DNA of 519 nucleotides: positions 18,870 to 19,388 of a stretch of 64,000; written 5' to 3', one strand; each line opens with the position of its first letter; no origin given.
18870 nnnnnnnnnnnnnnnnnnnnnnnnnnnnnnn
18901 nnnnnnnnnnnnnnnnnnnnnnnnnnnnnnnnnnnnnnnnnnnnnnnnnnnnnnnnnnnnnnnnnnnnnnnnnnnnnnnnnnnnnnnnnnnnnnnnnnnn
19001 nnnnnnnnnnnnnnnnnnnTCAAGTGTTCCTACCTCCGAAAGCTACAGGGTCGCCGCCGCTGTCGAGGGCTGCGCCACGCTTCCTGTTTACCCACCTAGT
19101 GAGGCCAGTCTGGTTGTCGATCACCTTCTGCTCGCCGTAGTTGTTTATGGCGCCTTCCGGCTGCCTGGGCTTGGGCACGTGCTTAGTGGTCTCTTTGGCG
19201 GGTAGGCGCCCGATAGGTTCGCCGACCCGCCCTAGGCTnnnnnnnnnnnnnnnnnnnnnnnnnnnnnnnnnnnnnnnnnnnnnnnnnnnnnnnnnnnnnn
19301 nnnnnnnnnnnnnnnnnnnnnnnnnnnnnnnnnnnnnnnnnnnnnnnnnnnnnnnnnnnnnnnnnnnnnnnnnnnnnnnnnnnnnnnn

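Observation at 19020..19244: Candidate programmed -1 frameshift (A AAA AAA + spacer + GC stem-loop) extending the mCpol-like protein by 72 aa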

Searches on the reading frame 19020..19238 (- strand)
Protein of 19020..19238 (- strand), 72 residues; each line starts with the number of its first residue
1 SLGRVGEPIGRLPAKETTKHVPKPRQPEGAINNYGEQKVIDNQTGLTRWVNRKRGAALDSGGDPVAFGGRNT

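Call 3: search_protein_families(library=pfam, proteins=[window:19020-19238:-], max_evalue=0.01)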
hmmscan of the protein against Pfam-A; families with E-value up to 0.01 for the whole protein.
window:19020-19238:- (72 aa): 0 families

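Call 4: search_protein_families(library=phrogs, proteins=[window:19020-19238:-], max_evalue=0.01)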
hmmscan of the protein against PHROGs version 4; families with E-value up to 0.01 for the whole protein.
window:19020-19238:- (72 aa): 0 families

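Call 41: find_homologous_proteins(query=window:19020-19238:-, max_evalue=0.001)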
Query window:19020-19238:- (72 aa): 1 proteins with E <= 0.001 among 1 candidates.
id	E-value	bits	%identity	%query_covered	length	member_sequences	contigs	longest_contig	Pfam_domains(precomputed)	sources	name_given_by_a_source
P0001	3.1e-27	112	100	72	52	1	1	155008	-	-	-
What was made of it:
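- It is a homopolymer, so a miscounted base cannot be excluded for this one assembly, which is the only contig on record with this sequence (call 41). The public protein collection holds exactly this 52-aa call for the window's contig (P0001, call 41). Only one contig carries this exact sequence (call 41).
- Tried and rejected: It returned only the window's own 52-aa call (call 41).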

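Call 43: find_homologous_proteins(query=A3, max_evalue=0.001)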
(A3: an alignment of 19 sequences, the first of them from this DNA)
Query A3 (19 sequences) (72 aa, profile of the alignment): 81 proteins with E <= 0.001 among 656 candidates.
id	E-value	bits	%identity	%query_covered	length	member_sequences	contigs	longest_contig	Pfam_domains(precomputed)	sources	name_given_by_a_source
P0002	2.4e-25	106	51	85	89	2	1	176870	-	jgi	-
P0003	2.5e-25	106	54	85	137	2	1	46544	-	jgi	jgi:hypothetical protein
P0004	2.7e-25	106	52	88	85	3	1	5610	-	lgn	-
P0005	3.8e-25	106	54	88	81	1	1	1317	-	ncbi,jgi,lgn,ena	jgi:hypothetical protein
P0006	4.6e-25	105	51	85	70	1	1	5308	-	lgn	-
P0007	5.3e-25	105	51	88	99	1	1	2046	-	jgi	-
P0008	1.3e-24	104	48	88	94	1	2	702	-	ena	-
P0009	1.5e-24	104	71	72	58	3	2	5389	-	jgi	jgi:hypothetical protein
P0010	2.5e-24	103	46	88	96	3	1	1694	-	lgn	-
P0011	3.0e-24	103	52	90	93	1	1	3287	-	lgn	-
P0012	4.5e-24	102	51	88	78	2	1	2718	-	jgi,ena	-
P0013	6.7e-24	102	56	76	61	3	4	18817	-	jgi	jgi:hypothetical protein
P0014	3.9e-23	99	51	82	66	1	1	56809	-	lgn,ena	-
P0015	6.7e-23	98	44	75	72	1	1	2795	-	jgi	jgi:hypothetical protein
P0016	1.6e-22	97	61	75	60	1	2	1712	-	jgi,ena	jgi:hypothetical protein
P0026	4.9e-17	80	38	85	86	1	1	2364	-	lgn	-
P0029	2.1e-16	78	37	79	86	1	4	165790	-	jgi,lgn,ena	jgi:hypothetical protein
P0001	6.7e-16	76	100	72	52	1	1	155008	-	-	-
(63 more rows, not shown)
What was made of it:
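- Tried and rejected: A profile was needed (call 43).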

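Call 61: predict_structure(alignment_id=A5)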
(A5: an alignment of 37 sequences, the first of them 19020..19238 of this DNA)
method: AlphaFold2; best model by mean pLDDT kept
length: 72 residues; sequences in the alignment: 37
mean_pLDDT: 72.2   pTM: 0.41
mean pLDDT of the five models: 72.2, 71.9, 70.9, 67.6, 66.0
residues with pLDDT >= 90: 0; 70-90: 43; 50-70: 24; < 50: 5
segments of 3 or more residues with pLDDT < 50: 70-72
pLDDT, mean of each block of 10 residues (from residue 1): 57 72 82 84 80 72 64 44
secondary structure, 60 per line:
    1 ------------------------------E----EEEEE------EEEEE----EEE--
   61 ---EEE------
elements in order: E36-40 E47-51 E56-58 E64-66
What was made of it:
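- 19020..19238 (-): -1-frame extension: 72 codons (SLGR...GRNT) plus TGA. With residues 1-499 it forms the 571-aa long isoform. The AF2 model is a small beta domain with pLDDT 72 (call 61).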

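Call 67: fold_search(model_id=the predicted structure, library=pdb)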
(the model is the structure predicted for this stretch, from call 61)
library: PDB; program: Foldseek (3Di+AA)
matches with E <= 10: 52; with E <= 0.001: 0
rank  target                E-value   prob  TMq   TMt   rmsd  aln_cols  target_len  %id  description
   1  4yfn_J                1.3e+00  0.11  0.28  0.03   5.9        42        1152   14  Escherichia coli RNA polymerase in complex with squaramide compound 14 (N-[3,4-dioxo-2-(4-{[4-(trifluoromethyl)benzyl] (released 2015-03-11)
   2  5uah_D                1.5e+00  0.07  0.27  0.03  10.4        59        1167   14  Escherichia coli RNA polymerase and Rifampin complex, RpoB D516V mutant (released 2017-01-11)
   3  2gvi                  1.6e+00  0.10  0.25  0.11   8.4        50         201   22  Crystal structure of a putative formylmethanofuran dehydrogenase subunit e (ta1109) from thermoplasma acidophilum at 1.8 (released 2006-06-13)
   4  5w1t_D                2.4e+00  0.08  0.29  0.03   5.8        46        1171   15  X-ray crystal structure of Escherichia coli RNA polymerase and DksA complex (released 2017-06-14)
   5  4yfk_D                3.0e+00  0.07  0.27  0.02   5.9        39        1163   13  Escherichia coli RNA polymerase in complex with squaramide compound 8. (released 2015-03-11)
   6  6alh_J                3.0e+00  0.06  0.26  0.02  12.0        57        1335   19  CryoEM structure of E.coli RNA polymerase elongation complex (released 2017-08-16)
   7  1kjk_MODEL_1_A        3.2e+00  0.08  0.26  0.33   3.5        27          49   30  Solution structure of the lambda integrase amino-terminal domain (released 2002-03-27)
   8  6byu_D                3.2e+00  0.06  0.31  0.03  10.2        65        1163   14  X-ray crystal structure of Escherichia coli RNA polymerase (RpoB-H526Y) and ppApp complex (released 2018-01-17)
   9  5vsw_D                3.4e+00  0.07  0.29  0.03   5.9        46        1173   15  X-ray crystal structure of Escherichia coli RNA polymerase and DksA/ppGpp complex (released 2017-06-14)
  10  7mkq_D                3.4e+00  0.04  0.24  0.02   6.1        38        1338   13  Escherichia coli RNA polymerase and RapA binary complex (released 2021-06-02)
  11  4yfn_D                3.4e+00  0.04  0.26  0.02  11.1        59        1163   14  Escherichia coli RNA polymerase in complex with squaramide compound 14 (N-[3,4-dioxo-2-(4-{[4-(trifluoromethyl)benzyl] (released 2015-03-11)
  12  2kq8_MODEL_1_A        3.7e+00  0.05  0.25  0.26  11.4        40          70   20  Solution NMR structure of a domain from BT9727_4915 from Bacillus thuringiensis, Northeast Structural Genomics (released 2010-01-26)
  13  5w1t_J                4.2e+00  0.06  0.27  0.02   5.9        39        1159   13  X-ray crystal structure of Escherichia coli RNA polymerase and DksA complex (released 2017-06-14)
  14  3sw5_A                4.6e+00  0.04  0.24  0.12   6.6        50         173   18  Crystal structure of inorganic pyrophosphatase from Bartonella henselae (released 2011-08-10)
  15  8pfg_J                4.6e+00  0.04  0.24  0.02  10.2        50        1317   20  autoinhibited RfaH bound to E. coli transcription complex paused at ops site (encounter complex), not fully complement (released 2024-04-24)
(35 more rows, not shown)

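Call 72: find_encoding_contigs(protein=P0029, flank=2500, max_places=2)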
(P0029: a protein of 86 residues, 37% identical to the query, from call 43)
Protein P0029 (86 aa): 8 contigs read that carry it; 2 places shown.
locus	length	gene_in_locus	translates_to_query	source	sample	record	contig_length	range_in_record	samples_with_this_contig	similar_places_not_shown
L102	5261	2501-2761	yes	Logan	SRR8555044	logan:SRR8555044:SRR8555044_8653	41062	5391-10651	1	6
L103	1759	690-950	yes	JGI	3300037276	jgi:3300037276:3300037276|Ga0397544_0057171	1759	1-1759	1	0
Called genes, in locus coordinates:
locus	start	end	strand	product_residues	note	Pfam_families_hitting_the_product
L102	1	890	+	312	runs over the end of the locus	-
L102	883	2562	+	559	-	PF18182:mCpol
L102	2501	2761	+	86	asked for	-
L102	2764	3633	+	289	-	-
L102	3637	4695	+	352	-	-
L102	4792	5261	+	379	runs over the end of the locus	-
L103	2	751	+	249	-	?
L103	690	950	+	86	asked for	-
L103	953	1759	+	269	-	?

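Call 73: find_encoding_contigs(protein=P0011, flank=2500, max_places=2)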
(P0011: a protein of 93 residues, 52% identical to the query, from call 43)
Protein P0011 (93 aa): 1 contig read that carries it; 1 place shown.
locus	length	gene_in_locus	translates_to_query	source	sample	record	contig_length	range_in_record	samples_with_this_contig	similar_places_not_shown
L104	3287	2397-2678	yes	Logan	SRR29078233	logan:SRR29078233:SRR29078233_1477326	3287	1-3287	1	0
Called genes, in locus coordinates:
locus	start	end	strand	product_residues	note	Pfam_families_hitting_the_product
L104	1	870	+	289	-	?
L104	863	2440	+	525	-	PF18182:mCpol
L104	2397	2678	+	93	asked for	-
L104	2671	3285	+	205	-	?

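Call 74: find_encoding_contigs(protein=P0026, flank=2500, max_places=2)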
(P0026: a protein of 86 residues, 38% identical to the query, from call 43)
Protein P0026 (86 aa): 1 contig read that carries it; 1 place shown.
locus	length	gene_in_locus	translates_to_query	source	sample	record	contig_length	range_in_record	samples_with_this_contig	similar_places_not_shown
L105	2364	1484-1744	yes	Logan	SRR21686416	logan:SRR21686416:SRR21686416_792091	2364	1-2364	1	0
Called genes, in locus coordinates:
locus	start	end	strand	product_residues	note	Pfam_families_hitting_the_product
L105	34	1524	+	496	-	PF18182:mCpol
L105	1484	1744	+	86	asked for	-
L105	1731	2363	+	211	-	?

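Call 85: search_protein_families(library=pfam, alignment_id=A3, max_evalue=1)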
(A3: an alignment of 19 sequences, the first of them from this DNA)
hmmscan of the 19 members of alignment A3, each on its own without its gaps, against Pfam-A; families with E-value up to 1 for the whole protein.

A. member 1, seq(72 aa): 0 families

B. families by the number of members that match (of 19 scanned): 6 families
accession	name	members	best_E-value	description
PF01043.26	SecA_PP_bind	1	0.033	SecA preprotein cross-linking domain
PF14563.12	DUF4444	1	0.073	Domain of unknown function (DUF4444)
PF04795.17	PAPA-1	1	0.097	PAPA-1-like conserved region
PF01436.27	NHL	1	0.15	NHL repeat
PF00397.32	WW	1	0.19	WW domain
PF23795.1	SH3_YKFC_2nd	1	0.22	YKFC SH3b2 domain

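Call 86: search_protein_families(library=phrogs, alignment_id=A3, max_evalue=0.1)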
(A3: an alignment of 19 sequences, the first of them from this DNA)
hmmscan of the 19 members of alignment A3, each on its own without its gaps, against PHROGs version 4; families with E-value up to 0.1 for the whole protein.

A. member 1, seq(72 aa): 0 families

B. families by the number of members that match (of 19 scanned): 5 families
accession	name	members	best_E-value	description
phrog_36059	-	1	0.031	-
phrog_7483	-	1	0.046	-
phrog_33992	-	1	0.085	-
phrog_8055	-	1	0.087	-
phrog_443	-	1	0.09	holin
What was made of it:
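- Tried and rejected: It has no Pfam or PHROG family (calls 85, 86).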

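Call 89: search_protein_representatives(alignment_id=A5)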
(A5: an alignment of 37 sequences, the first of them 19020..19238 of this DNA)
Query: 37 sequences, 108 profile positions. Proteins with E-value up to 0.001 (for the whole library): 91; up to 1e-10: 53; up to 1e-30: 1. The best 91 are listed.
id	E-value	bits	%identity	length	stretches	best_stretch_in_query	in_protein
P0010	3.0e-36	140.2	-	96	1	2-91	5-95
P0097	1.4e-28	115.5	-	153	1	18-90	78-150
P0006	2.4e-28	114.7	-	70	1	19-86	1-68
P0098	1.1e-27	112.6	-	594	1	13-91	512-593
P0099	2.7e-27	111.4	-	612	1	11-91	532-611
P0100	3.2e-27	111.1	-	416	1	15-87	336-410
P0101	4.3e-26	107.5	-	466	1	10-86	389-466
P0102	5.7e-26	107.1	-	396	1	16-85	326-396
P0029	8.3e-26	106.6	-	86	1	2-81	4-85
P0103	1.9e-25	105.5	-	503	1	5-90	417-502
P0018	8.4e-25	103.3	-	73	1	27-98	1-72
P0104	1.1e-23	99.7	-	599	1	13-82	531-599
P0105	3.5e-23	98.1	-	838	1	18-85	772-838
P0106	8.1e-23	97.0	-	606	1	8-86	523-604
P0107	4.4e-22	94.6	-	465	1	16-83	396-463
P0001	1.1e-12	64.4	-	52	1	36-85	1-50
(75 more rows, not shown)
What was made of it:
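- On Canonical -1 programmed ribosomal frameshift site (dnaX type): In nearly all long proteins the domain is C-terminal (call 89).
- In an exhaustive search the domain occurs as tiny mis-called ORFs or, in nearly all long hits, at the extreme C-terminus (call 89). It also holds dozens of 41-137-aa 'hypothetical protein' calls in relatives (calls 43, 89).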
